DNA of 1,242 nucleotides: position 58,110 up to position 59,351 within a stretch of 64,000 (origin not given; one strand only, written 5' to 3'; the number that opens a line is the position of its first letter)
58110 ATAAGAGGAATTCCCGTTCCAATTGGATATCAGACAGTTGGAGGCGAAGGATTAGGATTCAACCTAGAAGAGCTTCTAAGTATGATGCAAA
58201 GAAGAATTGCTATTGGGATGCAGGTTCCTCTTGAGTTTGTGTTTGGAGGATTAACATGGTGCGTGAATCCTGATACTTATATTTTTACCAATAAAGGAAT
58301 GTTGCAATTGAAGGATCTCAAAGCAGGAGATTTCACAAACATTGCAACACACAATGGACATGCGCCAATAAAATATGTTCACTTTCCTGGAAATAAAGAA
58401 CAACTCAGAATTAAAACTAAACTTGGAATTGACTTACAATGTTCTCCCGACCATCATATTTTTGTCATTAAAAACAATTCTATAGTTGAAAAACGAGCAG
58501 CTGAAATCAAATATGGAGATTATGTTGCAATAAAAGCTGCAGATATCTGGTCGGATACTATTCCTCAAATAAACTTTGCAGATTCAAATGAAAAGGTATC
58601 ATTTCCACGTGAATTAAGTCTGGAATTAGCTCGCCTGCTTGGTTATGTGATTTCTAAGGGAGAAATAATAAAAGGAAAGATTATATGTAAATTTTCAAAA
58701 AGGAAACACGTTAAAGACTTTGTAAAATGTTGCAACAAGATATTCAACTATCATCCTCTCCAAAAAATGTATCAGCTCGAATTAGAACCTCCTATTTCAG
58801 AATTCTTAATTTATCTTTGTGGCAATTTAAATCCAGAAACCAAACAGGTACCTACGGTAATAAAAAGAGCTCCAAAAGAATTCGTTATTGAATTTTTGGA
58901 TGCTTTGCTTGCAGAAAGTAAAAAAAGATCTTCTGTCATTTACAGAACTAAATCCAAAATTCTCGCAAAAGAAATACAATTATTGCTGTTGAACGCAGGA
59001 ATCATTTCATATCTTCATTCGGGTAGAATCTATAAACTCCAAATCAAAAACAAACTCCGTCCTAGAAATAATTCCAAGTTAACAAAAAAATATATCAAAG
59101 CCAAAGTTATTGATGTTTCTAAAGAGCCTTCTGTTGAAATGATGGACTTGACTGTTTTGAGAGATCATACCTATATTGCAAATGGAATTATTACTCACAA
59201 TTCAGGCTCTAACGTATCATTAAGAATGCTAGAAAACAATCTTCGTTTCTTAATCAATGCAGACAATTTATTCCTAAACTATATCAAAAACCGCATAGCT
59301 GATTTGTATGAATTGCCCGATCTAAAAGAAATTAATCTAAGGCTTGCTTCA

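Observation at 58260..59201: Intein with a degenerate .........-type endonuclease domain splits a ~617-aa virion (portal-like) protein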

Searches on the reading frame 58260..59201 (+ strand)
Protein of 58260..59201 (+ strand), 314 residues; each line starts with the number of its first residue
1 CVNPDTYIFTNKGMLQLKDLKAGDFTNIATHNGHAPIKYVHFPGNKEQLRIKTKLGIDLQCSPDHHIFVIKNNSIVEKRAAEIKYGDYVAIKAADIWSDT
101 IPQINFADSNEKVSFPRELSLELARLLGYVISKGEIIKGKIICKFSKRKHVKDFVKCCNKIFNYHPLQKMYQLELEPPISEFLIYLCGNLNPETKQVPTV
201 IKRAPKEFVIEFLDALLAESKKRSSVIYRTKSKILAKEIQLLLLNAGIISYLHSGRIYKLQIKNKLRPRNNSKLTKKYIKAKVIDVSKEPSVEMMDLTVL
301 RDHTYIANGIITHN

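Call 3: search_protein_families(library=pfam, proteins=[window:58260-59201:+], max_evalue=1)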
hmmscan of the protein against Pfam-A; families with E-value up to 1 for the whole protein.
window:58260-59201:+ (314 aa): 2 families
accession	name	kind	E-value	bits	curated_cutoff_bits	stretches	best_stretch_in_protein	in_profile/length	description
PF14890.11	Intein_splicing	-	4.3e-17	62.8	35.8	1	38-314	40-155/155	Intein splicing domain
PF14528.11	LAGLIDADG_3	-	9.3e-05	23.1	22.5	1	220-255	21-55/82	LAGLIDADG-like domain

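Call 4: search_protein_families(library=ncbifam, proteins=[window:58260-59201:+], max_evalue=1)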
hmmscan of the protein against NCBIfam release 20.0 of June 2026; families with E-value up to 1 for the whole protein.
window:58260-59201:+ (314 aa): 14 families
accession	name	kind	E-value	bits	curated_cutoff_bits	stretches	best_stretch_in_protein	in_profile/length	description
NF003158.0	PRK04132.1-3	equivalog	2.5e-08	31.5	1750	2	35-93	112-171/1437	replication factor C small subunit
NF045703.1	rSAM_Tes_intein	exception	5e-07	27.9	1700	1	47-90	230-273/1040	tetraether lipid synthase Tes, intein-containing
NF005852.0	PRK07773.1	equivalog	1.2e-06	27.2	780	2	193-253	596-665/886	replicative DNA helicase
NF038098.1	GyrA_w_intein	exception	2.1e-06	25.9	1850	1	40-265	166-401/1232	intein-containing DNA gyrase subunit A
NF011303.0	PRK14715.1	equivalog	2.4e-06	24.9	1585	2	43-156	966-1073/1627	DNA-directed DNA polymerase II large subunit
TIGR01445.1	intein_Nterm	domain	2.3e-05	25.3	24.5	1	1-69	1-83/83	intein N-terminal splicing region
NF011491.0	PRK14898.1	equivalog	2.3e-05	22.6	783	1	44-252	148-384/860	DNA-directed RNA polymerase subunit A''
NF006207.0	PRK08332.1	equivalog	3e-05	21.4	2400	1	47-89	382-425/1684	vitamin B12-dependent ribonucleotide reductase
NF011302.0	PRK14714.1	equivalog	3.3e-05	21.6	1791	1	44-114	1005-1080/1350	DNA-directed DNA polymerase II large subunit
TIGR01443.1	intein_Cterm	domain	0.00012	22.2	15.6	1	296-314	4-23/24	intein C-terminal splicing region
NF011287.0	PRK14698.1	equivalog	0.00036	18.6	1238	1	48-162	312-432/1017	V-type ATP synthase subunit A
NF003159.0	PRK04132.1-4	equivalog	0.00066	17.8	999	1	37-93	112-169/852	replication factor C small subunit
NF038162.1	RtcB_rel_intein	exception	0.001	17.2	1150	1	1-91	95-189/961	intein-containing RtcB family protein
NF038136.1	rSAM_Rv_intein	exception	0.081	11.7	700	1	1-314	76-334/574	intein-containing Rv2578c family radical SAM protein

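Call 5: search_protein_families(library=phrogs, proteins=[window:58260-59201:+], max_evalue=0.1)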
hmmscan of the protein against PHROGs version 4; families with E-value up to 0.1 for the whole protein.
window:58260-59201:+ (314 aa): 4 families
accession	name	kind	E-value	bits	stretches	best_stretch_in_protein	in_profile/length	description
phrog_17415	-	head and packaging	0.0004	19.5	1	219-314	315-406/940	terminase large subunit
phrog_30356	-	DNA, RNA and nucleotide metabolism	0.00087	18.4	1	1-90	385-474/823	helicase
phrog_36001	-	unknown function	0.0011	18.3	1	1-73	97-168/715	-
phrog_9666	-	unknown function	0.031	13.4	0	193-252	264-326/779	-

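Call 10: search_solved_structures(query=window:58260-59201:+, max_evalue=0.01, show_alignments=3)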
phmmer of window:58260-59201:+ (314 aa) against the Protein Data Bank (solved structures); distinct sequences matched with E-value up to 0.01: 9.
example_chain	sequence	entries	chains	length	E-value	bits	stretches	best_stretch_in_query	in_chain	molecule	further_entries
2cw7_A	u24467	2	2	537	1.4e-06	31.2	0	121-267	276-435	Endonuclease PI-PkoII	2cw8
6rpq_A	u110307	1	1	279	3.2e-05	26.8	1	46-92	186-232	Ubiquitin-like protein SMT3,1108aa long hypothetical cell division control protein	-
7qst_A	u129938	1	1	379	0.00024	23.9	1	46-264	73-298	V-type ATP synthase subunit A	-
2lcj_A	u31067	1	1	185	0.00087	22.1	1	41-130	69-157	Pab polC intein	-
7oec_A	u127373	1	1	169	0.0009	22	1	40-91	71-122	DNA polymerase II large subunit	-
5bkh_A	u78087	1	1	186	0.0017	21.1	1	40-91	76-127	DNA polymerase II large subunit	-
6qaz_A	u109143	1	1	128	0.0019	20.9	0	5-69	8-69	cyanophage-like gp41-1 intein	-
7qsu_A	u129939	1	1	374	0.003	20.3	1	45-146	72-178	V-ATPase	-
7qss_A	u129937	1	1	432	0.0044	19.8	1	45-146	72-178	V-type ATP synthase alpha chain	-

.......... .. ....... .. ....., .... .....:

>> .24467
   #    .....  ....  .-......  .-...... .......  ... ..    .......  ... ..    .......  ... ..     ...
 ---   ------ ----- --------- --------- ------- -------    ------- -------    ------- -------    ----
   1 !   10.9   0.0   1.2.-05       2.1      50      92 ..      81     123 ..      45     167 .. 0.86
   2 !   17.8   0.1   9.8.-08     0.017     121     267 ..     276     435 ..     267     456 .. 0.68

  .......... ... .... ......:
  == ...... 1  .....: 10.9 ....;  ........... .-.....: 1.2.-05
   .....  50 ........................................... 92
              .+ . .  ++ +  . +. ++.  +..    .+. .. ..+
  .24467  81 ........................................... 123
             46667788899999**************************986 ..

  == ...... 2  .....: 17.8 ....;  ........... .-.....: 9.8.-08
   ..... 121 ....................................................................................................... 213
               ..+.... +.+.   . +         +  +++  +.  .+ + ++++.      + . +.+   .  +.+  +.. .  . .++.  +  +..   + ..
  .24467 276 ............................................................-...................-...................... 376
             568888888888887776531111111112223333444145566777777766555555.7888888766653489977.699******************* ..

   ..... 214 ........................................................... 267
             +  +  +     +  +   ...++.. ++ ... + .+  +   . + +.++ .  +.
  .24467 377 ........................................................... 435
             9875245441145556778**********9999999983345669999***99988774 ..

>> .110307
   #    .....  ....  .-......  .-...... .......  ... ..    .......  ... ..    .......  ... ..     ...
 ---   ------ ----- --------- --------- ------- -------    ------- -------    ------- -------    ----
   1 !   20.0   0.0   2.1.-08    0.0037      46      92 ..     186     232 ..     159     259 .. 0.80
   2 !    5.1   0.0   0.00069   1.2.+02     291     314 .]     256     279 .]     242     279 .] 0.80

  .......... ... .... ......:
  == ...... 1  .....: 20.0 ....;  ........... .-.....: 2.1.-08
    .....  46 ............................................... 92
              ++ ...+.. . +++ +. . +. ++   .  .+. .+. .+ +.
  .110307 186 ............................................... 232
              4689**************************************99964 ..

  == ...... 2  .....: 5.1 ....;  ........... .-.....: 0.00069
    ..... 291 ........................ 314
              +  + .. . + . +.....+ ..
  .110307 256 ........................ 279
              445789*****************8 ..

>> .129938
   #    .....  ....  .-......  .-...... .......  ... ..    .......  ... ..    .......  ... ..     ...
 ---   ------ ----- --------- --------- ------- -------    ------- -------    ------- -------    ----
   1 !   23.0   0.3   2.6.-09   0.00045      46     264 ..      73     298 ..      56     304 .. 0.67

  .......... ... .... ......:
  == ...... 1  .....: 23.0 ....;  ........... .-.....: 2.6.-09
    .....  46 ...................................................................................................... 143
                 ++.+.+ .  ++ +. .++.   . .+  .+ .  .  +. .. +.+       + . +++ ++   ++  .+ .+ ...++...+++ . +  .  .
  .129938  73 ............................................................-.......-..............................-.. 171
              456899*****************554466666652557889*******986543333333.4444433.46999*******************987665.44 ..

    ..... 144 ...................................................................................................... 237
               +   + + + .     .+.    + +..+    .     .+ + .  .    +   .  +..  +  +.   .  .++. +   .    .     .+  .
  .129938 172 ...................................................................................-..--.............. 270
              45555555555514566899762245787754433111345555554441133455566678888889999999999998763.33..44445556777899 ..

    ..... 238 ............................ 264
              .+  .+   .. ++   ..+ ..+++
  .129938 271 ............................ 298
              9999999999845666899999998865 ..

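Call 25: find_homologous_proteins(query=window:58260-59201:+, max_evalue=0.001)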
Query window:58260-59201:+: 1296 candidates shared short words with the query, none scored E <= 0.001.

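Call 37: search_dna_similar(query=window:58260-59201:+, collection=phages, mode=protein, max_evalue=0.001, max_rows=20)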
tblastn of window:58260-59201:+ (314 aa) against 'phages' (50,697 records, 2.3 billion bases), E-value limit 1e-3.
Records with a match: 118; places in all: 118; records where one place covers at least 80% of the query: 1.
Best place of each record, by identity: <60% 118.
By first word of the organism name: Rheinheimera 115; Bacillus 2; Bacteriophage 1.
By host as written in the record: Rheinheimera sp. BAL341 115; - 1; Bacillus cereus NCCP 14796 1; Bacillus cereus 1.
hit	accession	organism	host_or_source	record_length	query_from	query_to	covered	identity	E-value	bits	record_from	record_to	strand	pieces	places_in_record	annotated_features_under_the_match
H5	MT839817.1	Bacteriophage sp.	human fecal samples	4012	1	253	81%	24.6%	2e-8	61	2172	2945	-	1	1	record has no annotation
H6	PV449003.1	Bacillus phage vB_BceH_LBC2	Bacillus cereus NCCP 14796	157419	1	248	79%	19.9%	3e-4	49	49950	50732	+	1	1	DNA helicase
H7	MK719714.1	Rheinheimera phage Barba8S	Rheinheimera sp. BAL341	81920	1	87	28%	32.3%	5e-4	47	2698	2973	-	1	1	ribonucleotide reductase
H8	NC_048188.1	Rheinheimera phage Barba8S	Rheinheimera sp. BAL341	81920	1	87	28%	32.3%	5e-4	47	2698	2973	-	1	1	ribonucleotide reductase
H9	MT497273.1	Rheinheimera phage vB_RspM_barba_12-9G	Rheinheimera sp. BAL341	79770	1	87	28%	32.3%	6e-4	47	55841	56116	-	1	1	ribonucleotide reductase, alpha subunit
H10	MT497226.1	Rheinheimera phage vB_RspM_barba_10-8B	Rheinheimera sp. BAL341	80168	1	87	28%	32.3%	6e-4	47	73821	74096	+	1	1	ribonucleotide reductase, alpha subunit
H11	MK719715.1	Rheinheimera phage vB_RspM_Barba9A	Rheinheimera sp. BAL341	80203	1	87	28%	32.3%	6e-4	47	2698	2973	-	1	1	ribonucleotide reductase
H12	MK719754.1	Rheinheimera phage vB_RspM_Barba35A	Rheinheimera sp. BAL341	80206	1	87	28%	32.3%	6e-4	47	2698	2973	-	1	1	ribonucleotide reductase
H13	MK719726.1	Rheinheimera phage vB_RspM_Barba16S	Rheinheimera sp. BAL341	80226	1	87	28%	32.3%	6e-4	47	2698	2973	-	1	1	ribonucleotide reductase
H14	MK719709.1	Rheinheimera phage vB_RspM_Barba5A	Rheinheimera sp. BAL341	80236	1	87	28%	32.3%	6e-4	47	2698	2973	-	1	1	ribonucleotide reductase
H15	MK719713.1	Rheinheimera phage vB_RspM_Barba8A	Rheinheimera sp. BAL341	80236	1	87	28%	32.3%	6e-4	47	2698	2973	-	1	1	ribonucleotide reductase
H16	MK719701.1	Rheinheimera phage vB_RspM_Barba1A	Rheinheimera sp. BAL341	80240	1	87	28%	32.3%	6e-4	47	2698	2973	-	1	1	ribonucleotide reductase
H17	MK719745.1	Rheinheimera phage vB_RspM_Barba28A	Rheinheimera sp. BAL341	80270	1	87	28%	32.3%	6e-4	47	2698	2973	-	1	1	ribonucleotide reductase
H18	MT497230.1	Rheinheimera phage vB_RspM_barba_10-9C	Rheinheimera sp. BAL341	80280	1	87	28%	32.3%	6e-4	47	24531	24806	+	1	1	ribonucleotide reductase, alpha subunit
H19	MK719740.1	Rheinheimera phage vB_RspM_Barba25A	Rheinheimera sp. BAL341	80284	1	87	28%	32.3%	6e-4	47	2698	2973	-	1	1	ribonucleotide reductase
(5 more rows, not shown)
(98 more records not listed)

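Call 39: search_protein_representatives(protein=window:58260-59201:+)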
Query: 314 residues. Proteins with E-value up to 0.001 (for the whole library): 2118; up to 1e-10: 384; up to 1e-30: 6. The best 150 are listed.
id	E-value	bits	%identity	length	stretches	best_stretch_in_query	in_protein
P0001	2.9e-205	696.7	100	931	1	1-314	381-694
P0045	7.7e-49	183.2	31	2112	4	1-256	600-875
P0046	1.0e-39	153.2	31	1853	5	1-254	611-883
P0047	8.8e-36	140.3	33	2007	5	1-252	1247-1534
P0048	9.5e-35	136.9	30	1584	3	1-253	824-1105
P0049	7.4e-31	124.1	33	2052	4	1-251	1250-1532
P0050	2.7e-30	122.3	40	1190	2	1-263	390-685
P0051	2.8e-28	115.7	37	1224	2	1-254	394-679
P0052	3.3e-28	115.4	31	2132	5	57-265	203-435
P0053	2.0e-26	109.6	28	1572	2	27-251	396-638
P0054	5.1e-26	108.2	38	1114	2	1-251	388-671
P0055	8.7e-26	107.5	37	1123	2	1-254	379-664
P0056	1.1e-25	107.1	33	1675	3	10-252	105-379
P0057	2.2e-25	106.1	27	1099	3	1-253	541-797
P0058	5.6e-25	104.8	31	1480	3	1-256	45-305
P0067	1.2e-22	97.2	31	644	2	1-251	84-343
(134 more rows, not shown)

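Call 51: search_protein_families(library=pfam, proteins=[P0047, P0049], max_evalue=0.01)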
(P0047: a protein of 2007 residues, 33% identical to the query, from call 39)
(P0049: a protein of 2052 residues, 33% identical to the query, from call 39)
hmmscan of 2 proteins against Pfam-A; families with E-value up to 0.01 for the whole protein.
P0047 (2007 aa): 7 families
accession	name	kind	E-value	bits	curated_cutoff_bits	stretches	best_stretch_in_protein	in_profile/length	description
PF14528.11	LAGLIDADG_3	-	7.8e-36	122.6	22.5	3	1484-1561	2-82/82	LAGLIDADG-like domain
PF14890.11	Intein_splicing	-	6.1e-13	49.3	35.8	1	1261-1760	10-155/155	Intein splicing domain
PF13403.11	Hint_2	-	2.7e-08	34.8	28.4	1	286-337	2-53/147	Hint domain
PF12728.13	HTH_17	-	5.5e-06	27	27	1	1620-1676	1-50/51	Helix-turn-helix domain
PF00376.29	MerR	-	5.9e-05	23.2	28.2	1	1624-1658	3-35/38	MerR family regulatory protein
PF13411.12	MerR_1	-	0.00071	20.1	21.6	1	1621-1660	1-36/69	MerR HTH family regulatory protein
PF05204.19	Hom_end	-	0.00071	20.1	21.1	0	1040-1127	4-86/110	Homing endonuclease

P0049 (2052 aa): 4 families
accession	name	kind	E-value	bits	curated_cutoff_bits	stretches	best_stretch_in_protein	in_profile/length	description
PF14528.11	LAGLIDADG_3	-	1.7e-34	118.4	22.5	3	1484-1559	3-82/82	LAGLIDADG-like domain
PF14890.11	Intein_splicing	-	1.4e-11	44.9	35.8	1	1262-1758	7-155/155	Intein splicing domain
PF12728.13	HTH_17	-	1.4e-05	25.7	27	1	1620-1672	2-48/51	Helix-turn-helix domain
PF13403.11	Hint_2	-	0.0075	17.1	28.4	0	763-818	2-57/147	Hint domain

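Call 68: search_protein_families(library=pfam, proteins=[P0045, P0046, P0048, P0067, P0053], max_evalue=0.0001)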
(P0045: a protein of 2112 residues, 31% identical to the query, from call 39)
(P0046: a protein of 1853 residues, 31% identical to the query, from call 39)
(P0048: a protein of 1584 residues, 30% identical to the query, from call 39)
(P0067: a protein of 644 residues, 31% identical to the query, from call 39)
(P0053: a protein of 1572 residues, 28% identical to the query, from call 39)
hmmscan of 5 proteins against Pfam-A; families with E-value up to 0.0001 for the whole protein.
P0045 (2112 aa): 3 families
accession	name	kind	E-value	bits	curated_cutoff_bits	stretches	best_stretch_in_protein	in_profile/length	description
PF14890.11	Intein_splicing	-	9.4e-40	136.4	35.8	3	95-537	11-155/155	Intein splicing domain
PF14528.11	LAGLIDADG_3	-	9.1e-39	132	22.5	3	826-909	3-82/82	LAGLIDADG-like domain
PF14527.11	LAGLIDADG_WhiA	-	7.1e-05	23.3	23.2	0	325-382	3-62/93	WhiA LAGLIDADG-like domain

P0046 (1853 aa): 3 families
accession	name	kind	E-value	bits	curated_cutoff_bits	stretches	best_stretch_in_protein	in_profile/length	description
PF14528.11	LAGLIDADG_3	-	2.1e-40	137.3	22.5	2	1519-1600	2-81/82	LAGLIDADG-like domain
PF14890.11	Intein_splicing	-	2.1e-37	128.8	35.8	3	97-427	44-155/155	Intein splicing domain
PF13403.11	Hint_2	-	2.5e-07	31.6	28.4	0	1288-1318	2-32/147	Hint domain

P0048 (1584 aa): 2 families
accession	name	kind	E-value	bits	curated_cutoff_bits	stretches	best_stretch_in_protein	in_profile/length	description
PF14528.11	LAGLIDADG_3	-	1e-26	93.4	22.5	2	1057-1128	2-82/82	LAGLIDADG-like domain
PF14890.11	Intein_splicing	-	6.3e-14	52.5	35.8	2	839-1297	11-155/155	Intein splicing domain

P0067 (644 aa): 2 families
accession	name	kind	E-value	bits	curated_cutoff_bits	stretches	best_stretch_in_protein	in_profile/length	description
PF14528.11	LAGLIDADG_3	-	4.1e-17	62.6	22.5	1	300-387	3-82/82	LAGLIDADG-like domain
PF14890.11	Intein_splicing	-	3.7e-13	50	35.8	1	113-520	33-155/155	Intein splicing domain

P0053 (1572 aa): 8 families
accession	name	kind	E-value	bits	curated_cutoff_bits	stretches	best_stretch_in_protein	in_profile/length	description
PF13604.12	AAA_30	-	2.2e-31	109.5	27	1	785-932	32-172/191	AAA domain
PF13245.12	AAA_19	-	3.5e-28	98.9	25.1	1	785-890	25-133/134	AAA domain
PF14528.11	LAGLIDADG_3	-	9.2e-23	80.8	22.5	1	592-654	3-71/82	LAGLIDADG-like domain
PF14490.11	HHH_RecD2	-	1e-22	80.3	27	1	152-238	5-92/92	ATP-dependent RecD2 DNA helicase HHH domain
PF14890.11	Intein_splicing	-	3.6e-15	56.6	35.8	1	409-784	42-155/155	Intein splicing domain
PF18335.7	SH3_13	-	6.2e-14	52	41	1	993-1052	1-61/65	ATP-dependent RecD-like DNA helicase SH3 domain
PF13538.12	UvrD_C_2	-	3e-12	46.6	27.4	1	1496-1537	7-51/52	UvrD-like helicase C-terminal domain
PF23139.1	OB_YrrC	-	4.9e-09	36.4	27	1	10-77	4-68/76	ATP-dependent DNA helicase YrrC, OB-fold domain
